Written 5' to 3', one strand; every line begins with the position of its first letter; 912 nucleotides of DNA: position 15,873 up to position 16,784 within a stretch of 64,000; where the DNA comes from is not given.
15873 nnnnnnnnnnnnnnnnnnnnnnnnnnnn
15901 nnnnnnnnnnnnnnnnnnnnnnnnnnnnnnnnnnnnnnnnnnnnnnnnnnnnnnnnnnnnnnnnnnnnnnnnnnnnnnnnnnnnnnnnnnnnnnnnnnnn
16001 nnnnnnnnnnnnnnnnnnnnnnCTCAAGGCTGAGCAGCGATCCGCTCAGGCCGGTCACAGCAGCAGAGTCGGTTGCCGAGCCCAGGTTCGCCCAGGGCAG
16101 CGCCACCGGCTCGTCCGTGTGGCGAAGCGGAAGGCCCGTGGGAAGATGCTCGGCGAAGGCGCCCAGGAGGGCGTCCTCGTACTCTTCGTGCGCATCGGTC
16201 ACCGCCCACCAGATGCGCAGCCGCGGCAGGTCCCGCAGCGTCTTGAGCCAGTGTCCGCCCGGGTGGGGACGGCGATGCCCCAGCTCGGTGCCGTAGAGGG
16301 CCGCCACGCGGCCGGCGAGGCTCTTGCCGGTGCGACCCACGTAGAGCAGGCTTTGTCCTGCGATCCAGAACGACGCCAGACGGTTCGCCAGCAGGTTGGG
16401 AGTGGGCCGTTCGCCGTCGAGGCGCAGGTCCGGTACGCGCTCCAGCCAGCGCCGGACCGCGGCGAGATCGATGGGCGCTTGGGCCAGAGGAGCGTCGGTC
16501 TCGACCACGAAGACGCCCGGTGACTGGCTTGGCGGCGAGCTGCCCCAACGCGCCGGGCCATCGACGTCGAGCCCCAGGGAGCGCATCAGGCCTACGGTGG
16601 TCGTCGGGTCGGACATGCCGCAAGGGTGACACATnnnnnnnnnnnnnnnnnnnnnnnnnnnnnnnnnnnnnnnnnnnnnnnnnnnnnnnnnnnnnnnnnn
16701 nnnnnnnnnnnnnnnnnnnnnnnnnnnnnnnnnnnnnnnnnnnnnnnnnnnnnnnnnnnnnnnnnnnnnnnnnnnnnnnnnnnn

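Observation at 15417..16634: Full-length GreA fused to a ~230-aa N-terminal GIY-YIG-like domain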

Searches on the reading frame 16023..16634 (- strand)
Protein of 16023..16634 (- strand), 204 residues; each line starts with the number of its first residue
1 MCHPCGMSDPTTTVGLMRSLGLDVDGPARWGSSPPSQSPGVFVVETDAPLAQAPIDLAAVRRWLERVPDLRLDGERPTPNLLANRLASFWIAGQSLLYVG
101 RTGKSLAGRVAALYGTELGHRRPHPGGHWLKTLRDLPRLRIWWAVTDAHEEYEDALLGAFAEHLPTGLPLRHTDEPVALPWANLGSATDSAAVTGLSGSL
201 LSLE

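Call 9: find_homologous_proteins(query=window:16023-16634:-, max_evalue=0.001)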
Query seq(204 aa) (204 aa): 189 proteins with E <= 0.001 among 1709 candidates; the best 120 are listed.
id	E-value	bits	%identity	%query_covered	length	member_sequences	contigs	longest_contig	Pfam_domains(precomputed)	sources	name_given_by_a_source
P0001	2.4e-100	353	93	82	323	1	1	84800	-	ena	-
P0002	1.3e-97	344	82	95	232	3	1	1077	-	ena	-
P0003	1.2e-94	334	81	95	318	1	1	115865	-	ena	-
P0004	1.6e-75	272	66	97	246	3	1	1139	-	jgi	-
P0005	1.0e-73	266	62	97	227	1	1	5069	-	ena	-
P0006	1.2e-71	259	59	97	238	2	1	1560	-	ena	-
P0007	1.5e-69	252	58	100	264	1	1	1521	-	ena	-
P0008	3.1e-69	251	60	97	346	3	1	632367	PF03449.21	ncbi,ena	-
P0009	1.3e-65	239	57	94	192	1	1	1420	-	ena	-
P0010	5.1e-65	237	66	80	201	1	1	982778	-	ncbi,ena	-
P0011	4.1e-61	224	59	96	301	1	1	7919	-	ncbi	ncbi:MAG: hypothetical protein ABIQ58_05030, partial [Candidatus Limnocylindrales bacterium]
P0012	1.5e-59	219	57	96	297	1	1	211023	-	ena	-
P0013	1.1e-58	217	56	95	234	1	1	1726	-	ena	-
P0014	3.1e-57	212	58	92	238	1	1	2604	-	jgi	jgi:hypothetical protein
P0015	4.3e-56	208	56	91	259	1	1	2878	-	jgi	jgi:hypothetical protein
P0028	5.6e-54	201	54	93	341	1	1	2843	-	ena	-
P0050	2.8e-50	189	53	90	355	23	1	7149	-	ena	-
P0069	4.4e-48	182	56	82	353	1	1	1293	PF01272.26,PF03449.21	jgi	jgi:transcription elongation factor GreA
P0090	6.7e-45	171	49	93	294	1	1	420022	-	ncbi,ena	-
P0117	6.0e-43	165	48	96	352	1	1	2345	PF01272.26,PF03449.21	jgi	jgi:transcription elongation factor GreA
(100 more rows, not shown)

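Call 11: find_encoding_contigs(protein=P0001, flank=6000, max_places=3)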
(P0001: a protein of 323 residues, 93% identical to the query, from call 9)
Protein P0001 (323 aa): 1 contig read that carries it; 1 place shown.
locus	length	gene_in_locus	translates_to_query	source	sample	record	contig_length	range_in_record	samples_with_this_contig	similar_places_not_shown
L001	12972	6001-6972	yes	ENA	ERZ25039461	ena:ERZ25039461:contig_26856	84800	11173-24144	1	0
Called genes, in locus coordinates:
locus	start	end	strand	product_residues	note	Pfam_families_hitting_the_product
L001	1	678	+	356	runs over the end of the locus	PF00425:Chorismate_bind, PF01063:Aminotran_4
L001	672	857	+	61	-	-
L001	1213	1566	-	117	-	-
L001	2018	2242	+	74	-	-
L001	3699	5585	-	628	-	PF01433:Peptidase_M1, PF11838:ERAP1_C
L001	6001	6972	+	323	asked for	-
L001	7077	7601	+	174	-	PF03449:GreA_GreB_N, PF01272:GreA_GreB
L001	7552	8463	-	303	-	-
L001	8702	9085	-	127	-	PF03572:Peptidase_S41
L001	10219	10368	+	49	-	-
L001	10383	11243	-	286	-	PF00962:A_deaminase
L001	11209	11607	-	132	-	PF00962:A_deaminase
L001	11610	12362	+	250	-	-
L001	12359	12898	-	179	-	PF12697:Abhydrolase_6 (faint), PF20408:Abhydrolase_11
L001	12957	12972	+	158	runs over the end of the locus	-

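Call 12: find_encoding_contigs(protein=P0003, flank=6000, max_places=3)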
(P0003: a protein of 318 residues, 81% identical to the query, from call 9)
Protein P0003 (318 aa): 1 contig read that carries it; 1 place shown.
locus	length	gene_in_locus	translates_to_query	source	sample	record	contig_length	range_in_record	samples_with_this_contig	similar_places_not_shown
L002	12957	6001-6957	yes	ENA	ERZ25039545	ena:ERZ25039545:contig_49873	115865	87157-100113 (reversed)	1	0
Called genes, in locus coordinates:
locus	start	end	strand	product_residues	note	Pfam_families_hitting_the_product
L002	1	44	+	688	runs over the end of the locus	PF00425:Chorismate_bind, PF01063:Aminotran_4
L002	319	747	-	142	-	-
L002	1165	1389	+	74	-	-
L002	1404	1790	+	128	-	PF04075:F420H2_quin_red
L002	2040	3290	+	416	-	PF00270:DEAD, PF04851:ResIII, PF00271:Helicase_C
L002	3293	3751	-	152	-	PF11838:ERAP1_C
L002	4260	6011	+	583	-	-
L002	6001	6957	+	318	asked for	-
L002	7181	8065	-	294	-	-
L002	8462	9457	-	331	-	PF00595:PDZ, PF13180:PDZ_2, PF17820:PDZ_6, PF03572:Peptidase_S41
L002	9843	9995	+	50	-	-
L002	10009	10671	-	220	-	PF00962:A_deaminase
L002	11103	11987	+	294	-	PF13483:Lactamase_B_3, PF12706:Lactamase_B_2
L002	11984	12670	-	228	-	PF20408:Abhydrolase_11 (faint)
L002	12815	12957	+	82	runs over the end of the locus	-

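Call 18: search_protein_families(library=pfam, proteins=[P0090, P0050, P0028, P0117, P0069], max_evalue=1)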
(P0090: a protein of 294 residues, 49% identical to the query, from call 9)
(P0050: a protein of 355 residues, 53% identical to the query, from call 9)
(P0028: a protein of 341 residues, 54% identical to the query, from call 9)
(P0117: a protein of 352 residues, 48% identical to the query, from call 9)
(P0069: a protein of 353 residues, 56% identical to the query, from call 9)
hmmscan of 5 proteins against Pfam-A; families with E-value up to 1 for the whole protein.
P0090 (294 aa): 0 families

P0050 (355 aa): 0 families

P0028 (341 aa): 1 family
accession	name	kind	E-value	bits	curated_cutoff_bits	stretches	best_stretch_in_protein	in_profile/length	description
PF02422.21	Keratin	-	0.26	11.4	25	1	181-234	13-66/80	Keratin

P0117 (352 aa): 2 families
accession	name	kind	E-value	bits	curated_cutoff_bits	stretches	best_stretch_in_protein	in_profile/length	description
PF03449.20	GreA_GreB_N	-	3.6e-27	94.8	24.5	1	207-274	3-71/71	Transcription elongation factor, N-terminal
PF01272.25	GreA_GreB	-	5.5e-21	74.8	26.9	1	283-352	5-76/77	Transcription elongation factor, GreA/GreB, C-term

P0069 (353 aa): 2 families
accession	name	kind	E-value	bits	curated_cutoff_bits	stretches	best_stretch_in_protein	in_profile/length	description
PF03449.20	GreA_GreB_N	-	5.6e-24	84.6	24.5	1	203-269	2-68/71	Transcription elongation factor, N-terminal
PF01272.25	GreA_GreB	-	4.2e-21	75.2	26.9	1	282-352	3-75/77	Transcription elongation factor, GreA/GreB, C-term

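Call 19: find_related_loci(query=A1, collection=genome_contigs, flank=4000)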
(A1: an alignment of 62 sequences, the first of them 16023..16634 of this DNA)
Query A1 (204 aa) in genome_contigs; peptide patterns used: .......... (x = any residue, [..] = any of these).
367 stretches matched a pattern; 339 encode a relative of the query (tblastn E <= 1e-3); the best 80 are kept; 80 distinct loci.
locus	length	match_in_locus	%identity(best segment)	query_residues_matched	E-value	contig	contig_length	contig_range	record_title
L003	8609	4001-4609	80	1-204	2e-105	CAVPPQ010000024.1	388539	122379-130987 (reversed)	MAG: uncultured Chloroflexia bacterium isolate MFD09848.bin.1.119 genome assembly, contig: contig_5161, whole genome sho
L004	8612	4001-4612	80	1-204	2e-103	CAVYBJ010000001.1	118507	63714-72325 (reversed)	MAG: uncultured Chloroflexia bacterium isolate MFD02979.bin.2.161 genome assembly, contig: contig_100089, whole genome s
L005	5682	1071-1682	77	1-204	2e-98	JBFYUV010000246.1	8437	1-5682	MAG: Chloroflexota bacterium isolate PPR_0304 k121_6500608, whole genome shotgun sequence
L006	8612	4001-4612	67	1-204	2e-85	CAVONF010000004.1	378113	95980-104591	MAG: uncultured Chloroflexia bacterium isolate MFD09779.bin.3.295 genome assembly, contig: contig_2804, whole genome sho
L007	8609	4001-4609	63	1-204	3e-79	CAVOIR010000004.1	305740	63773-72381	MAG: uncultured Chloroflexia bacterium isolate MFD10007.bin.2.47 genome assembly, contig: contig_29063, whole genome sho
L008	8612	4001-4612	59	1-204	4e-75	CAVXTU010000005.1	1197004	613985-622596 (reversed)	MAG: uncultured Chloroflexia bacterium isolate MFD05684.bin.2.84 genome assembly, contig: contig_37635, whole genome sho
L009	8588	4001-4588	57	7-202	2e-65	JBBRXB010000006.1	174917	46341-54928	MAG: Candidatus Limnocylindrales bacterium isolate La4_metabat2.136 La4_metabat2.136_K_2451536_L_174917_cov_36.6713, who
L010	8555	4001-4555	59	16-200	3e-65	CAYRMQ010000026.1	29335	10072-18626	MAG TPA_asm: uncultured Anaerolineaceae bacterium isolate SRP284430_co1_24 genome assembly, contig: NODE_775_length_2933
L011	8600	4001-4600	54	5-204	1e-64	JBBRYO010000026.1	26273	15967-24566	MAG: Candidatus Limnocylindrales bacterium isolate La5_metabat2.116 La5_metabat2.116_K_288386_L_26273_cov_61.6682, whole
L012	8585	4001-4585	55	7-201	4e-64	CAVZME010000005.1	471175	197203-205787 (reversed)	MAG: uncultured Chloroflexia bacterium isolate MFD02159.bin.2.67 genome assembly, contig: contig_34421, whole genome sho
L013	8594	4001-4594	54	7-204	5e-64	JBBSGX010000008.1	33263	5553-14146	MAG: Candidatus Limnocylindrales bacterium isolate LS2_sbin.52 LS2_sbin.52_K_252084_L_33263_cov_104.2014, whole genome s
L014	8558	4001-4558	58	16-201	6e-63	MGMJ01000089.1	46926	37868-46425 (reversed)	MAG: Chloroflexi bacterium GWC2_73_18 gwc2_scaffold_4476, whole genome shotgun sequence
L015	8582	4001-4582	56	11-204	5e-63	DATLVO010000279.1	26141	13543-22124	MAG TPA_asm: Verrucomicrobiia bacterium isolate SMAG_U13194 k141_685137, whole genome shotgun sequence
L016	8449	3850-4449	54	1-200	4e-63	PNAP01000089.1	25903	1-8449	MAG: Chloroflexi bacterium isolate palsa_1032 73.20110800_P1D.67_contig_16636, whole genome shotgun sequence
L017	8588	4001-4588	57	7-202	4e-63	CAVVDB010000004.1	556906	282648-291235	MAG: uncultured Chloroflexia bacterium isolate MFD02242.bin.2.210 genome assembly, contig: contig_3714, whole genome sho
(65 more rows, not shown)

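Call 25: predict_structure(alignment_id=A1)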
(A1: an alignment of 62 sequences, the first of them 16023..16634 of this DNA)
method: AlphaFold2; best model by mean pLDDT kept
length: 204 residues; sequences in the alignment: 62
mean_pLDDT: 91.6   pTM: 0.88
mean pLDDT of the five models: 91.6, 91.3, 90.7, 90.5, 89.8
residues with pLDDT >= 90: 165; 70-90: 23; 50-70: 15; < 50: 1
segments of 3 or more residues with pLDDT < 50: none
pLDDT, mean of each block of 10 residues (from residue 1): 66 95 97 96 96 97 98 98 96 95 98 96 95 96 98 95 83 72 81 91 77
secondary structure, 60 per line:
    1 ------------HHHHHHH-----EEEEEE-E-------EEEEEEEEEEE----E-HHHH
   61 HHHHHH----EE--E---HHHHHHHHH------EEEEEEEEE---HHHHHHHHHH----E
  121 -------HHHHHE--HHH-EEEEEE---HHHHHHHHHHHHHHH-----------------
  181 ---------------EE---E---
elements in order: H13-19 E25-30 E40-50 H57-66 H79-87 E94-102 H106-115 H128-132 E140-145 H149-163

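Call 27: fold_search(model_id=the predicted structure, library=pdb)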
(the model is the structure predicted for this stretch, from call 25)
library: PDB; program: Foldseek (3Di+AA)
matches with E <= 10: 81; with E <= 0.001: 0
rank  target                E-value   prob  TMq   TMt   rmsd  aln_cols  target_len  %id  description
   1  3mx4_F                5.7e-01  0.25  0.30  0.29  10.5       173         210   12  DNA binding and cleavage by the GIY-YIG endonuclease R.Eco29KI inactive variant E142Q (released 2010-09-08)
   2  9c0i_A                9.3e-01  0.02  0.16  0.09  18.5       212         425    8  Structure of the DRT2 reverse transcriptase in complex with its non-coding RNA (released 2024-09-04)
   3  6zd2                  1.3e+00  0.02  0.15  0.08  16.0       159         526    8  Structure of apo telomerase from Candida Tropicalis truncated from C-terminal domain (released 2021-04-28)
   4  1z2i_A                1.6e+00  0.01  0.12  0.09  17.0       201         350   14  CRYSTAL STRUCTURE OF Agrobacterium tumefaciens MALATE DEHYDROGENASE, NEW YORK STRUCTURAL GENOMICS CONSORTIUM (released 2005-03-15)
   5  3gnn_A                1.8e+00  0.02  0.17  0.14  22.4       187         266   14  Crystal structure of nicotinate-nucleotide pyrophosphorylase from Burkholderi pseudomallei (released 2009-03-31)
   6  6zdp_A                2.1e+00  0.02  0.15  0.06  17.2       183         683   10  Structure of telomerase from Candida Tropicalis in complexe with TWJ fragment of telomeric RNA (released 2021-04-28)
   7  8p7x_d                2.1e+00  0.01  0.14  0.15  15.7       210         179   12  Mycoplasma pneumoniae 70S ribosome in chloramphenicol-treated cells (released 2024-11-20)
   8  5dii_A                3.0e+00  0.01  0.13  0.13  16.1       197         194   11  Structure of an engineered bacterial microcompartment shell protein binding a [4Fe-4S] cluster (released 2016-02-03)
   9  8wip_A                3.2e+00  0.01  0.10  0.08   6.8        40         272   25  Crystal Structure of Pseudomonas aeruginosa SuhB in its apo form. (released 2024-10-02)
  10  9n69_E                3.2e+00  0.01  0.15  0.11  15.1       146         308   14  Structure of the retron IA complex with HNH nuclease in the "down" orientation (released 2025-04-23)
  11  6bqn_C                3.2e+00  0.01  0.07  0.04  17.4        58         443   12  Cryo-EM structure of ENaC (released 2018-10-10)
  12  8jpt_C                3.4e+00  0.02  0.10  0.06  12.8        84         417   14  Crystal Structure of the acyltransferase domain from the eighth module of the spinosad polyketide synthase (released 2024-06-19)
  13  5cjo_A                3.4e+00  0.02  0.12  0.04  13.2       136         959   10  Crystal Structure Analysis of Elbow-Engineered-Fab-Bound Human Insulin Degrading Enzyme (IDE) in Complex with Insulin (released 2016-07-20)
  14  4ifh_B                3.4e+00  0.01  0.12  0.04  13.2       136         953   11  Crystal structure of human insulin degrading enzyme (IDE) in complex with compound BDM44619 (released 2013-12-18)
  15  9jzw_B                3.6e+00  0.02  0.19  0.13  12.8       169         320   14  Crystal structure of E. coli AIR synthetase (released 2025-10-15)
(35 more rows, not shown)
